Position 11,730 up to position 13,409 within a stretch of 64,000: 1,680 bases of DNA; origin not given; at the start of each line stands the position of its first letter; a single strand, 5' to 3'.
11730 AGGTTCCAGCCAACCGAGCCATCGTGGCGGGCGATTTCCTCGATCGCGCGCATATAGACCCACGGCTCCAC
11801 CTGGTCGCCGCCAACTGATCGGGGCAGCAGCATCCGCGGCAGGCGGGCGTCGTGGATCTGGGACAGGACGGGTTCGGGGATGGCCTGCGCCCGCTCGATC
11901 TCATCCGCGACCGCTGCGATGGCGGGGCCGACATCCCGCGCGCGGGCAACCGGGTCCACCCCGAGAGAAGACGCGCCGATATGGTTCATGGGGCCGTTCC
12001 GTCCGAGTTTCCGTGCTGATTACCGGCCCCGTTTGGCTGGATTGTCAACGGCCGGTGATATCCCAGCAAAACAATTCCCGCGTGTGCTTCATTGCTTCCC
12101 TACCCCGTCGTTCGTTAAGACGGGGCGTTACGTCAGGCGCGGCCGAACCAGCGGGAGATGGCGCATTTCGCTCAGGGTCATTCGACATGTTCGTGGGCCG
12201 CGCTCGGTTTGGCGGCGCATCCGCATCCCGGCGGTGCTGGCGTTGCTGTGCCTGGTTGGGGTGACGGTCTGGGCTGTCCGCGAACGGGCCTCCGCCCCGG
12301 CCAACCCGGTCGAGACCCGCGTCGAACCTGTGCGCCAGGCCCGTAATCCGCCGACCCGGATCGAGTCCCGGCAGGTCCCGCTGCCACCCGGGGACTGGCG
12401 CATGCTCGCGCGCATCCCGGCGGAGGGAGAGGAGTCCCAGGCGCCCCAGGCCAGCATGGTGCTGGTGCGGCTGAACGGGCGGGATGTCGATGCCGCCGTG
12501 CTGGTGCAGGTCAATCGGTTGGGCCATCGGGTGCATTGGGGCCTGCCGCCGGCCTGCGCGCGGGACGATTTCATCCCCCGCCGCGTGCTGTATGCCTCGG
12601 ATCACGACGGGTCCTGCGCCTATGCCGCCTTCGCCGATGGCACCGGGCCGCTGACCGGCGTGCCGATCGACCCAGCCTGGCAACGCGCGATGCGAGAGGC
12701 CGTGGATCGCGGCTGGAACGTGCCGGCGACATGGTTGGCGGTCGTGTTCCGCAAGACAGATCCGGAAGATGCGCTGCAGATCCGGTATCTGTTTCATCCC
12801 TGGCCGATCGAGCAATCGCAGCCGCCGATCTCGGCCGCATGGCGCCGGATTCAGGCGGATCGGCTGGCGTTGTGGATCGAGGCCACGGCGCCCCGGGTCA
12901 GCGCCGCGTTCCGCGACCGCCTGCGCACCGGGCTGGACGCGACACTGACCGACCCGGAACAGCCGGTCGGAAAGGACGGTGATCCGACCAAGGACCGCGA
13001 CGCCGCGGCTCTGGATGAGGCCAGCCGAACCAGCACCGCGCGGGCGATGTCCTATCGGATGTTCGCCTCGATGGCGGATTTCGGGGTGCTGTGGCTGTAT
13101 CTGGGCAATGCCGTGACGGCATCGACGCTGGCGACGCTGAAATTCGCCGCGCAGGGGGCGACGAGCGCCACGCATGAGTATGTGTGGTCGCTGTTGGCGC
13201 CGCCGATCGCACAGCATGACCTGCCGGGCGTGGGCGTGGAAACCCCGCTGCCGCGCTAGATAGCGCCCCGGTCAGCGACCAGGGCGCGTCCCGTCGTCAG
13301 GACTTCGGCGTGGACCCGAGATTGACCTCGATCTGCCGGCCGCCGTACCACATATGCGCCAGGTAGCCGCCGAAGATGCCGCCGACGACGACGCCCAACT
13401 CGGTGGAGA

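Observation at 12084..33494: Candidate undescribed membrane-compartment / envelope-remodelling gene cluster (~21 kb, ~20 genes)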

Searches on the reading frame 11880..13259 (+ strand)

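Call 6: search_protein_families(library=pfam, max_evalue=0.01, proteins=[window:11880-13259:+])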
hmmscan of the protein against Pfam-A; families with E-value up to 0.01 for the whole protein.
window:11880-13259:+ (459 aa): 1 family
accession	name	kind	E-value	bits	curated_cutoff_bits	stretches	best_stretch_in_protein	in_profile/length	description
PF09834.14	DUF2061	-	0.00076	20.3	23.1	1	389-437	4-52/52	Predicted membrane protein (DUF2061)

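Call 27: search_protein_families(library=ncbifam, max_evalue=0.01, proteins=[window:11880-13259:+])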
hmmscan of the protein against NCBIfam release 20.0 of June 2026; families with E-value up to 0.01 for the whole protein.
window:11880-13259:+ (459 aa): 0 families

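Call 51: search_protein_families(library=padloc, max_evalue=0.01, proteins=[window:11880-13259:+])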
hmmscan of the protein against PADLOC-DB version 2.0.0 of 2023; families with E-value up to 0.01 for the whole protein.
window:11880-13259:+ (459 aa): 0 families

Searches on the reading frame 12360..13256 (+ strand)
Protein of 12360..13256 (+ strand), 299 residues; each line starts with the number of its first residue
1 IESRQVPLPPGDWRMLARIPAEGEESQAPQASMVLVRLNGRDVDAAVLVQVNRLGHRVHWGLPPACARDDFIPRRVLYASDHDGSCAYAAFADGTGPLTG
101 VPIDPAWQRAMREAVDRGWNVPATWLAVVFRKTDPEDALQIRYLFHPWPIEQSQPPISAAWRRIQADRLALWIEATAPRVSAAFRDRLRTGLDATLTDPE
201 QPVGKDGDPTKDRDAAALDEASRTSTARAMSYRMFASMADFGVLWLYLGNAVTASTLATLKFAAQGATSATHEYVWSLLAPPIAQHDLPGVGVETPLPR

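Call 94: search_solved_structures(query=A5, max_evalue=1)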
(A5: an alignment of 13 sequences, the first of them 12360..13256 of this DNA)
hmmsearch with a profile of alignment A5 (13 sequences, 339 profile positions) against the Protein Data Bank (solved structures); distinct sequences matched with E-value up to 1: 0.
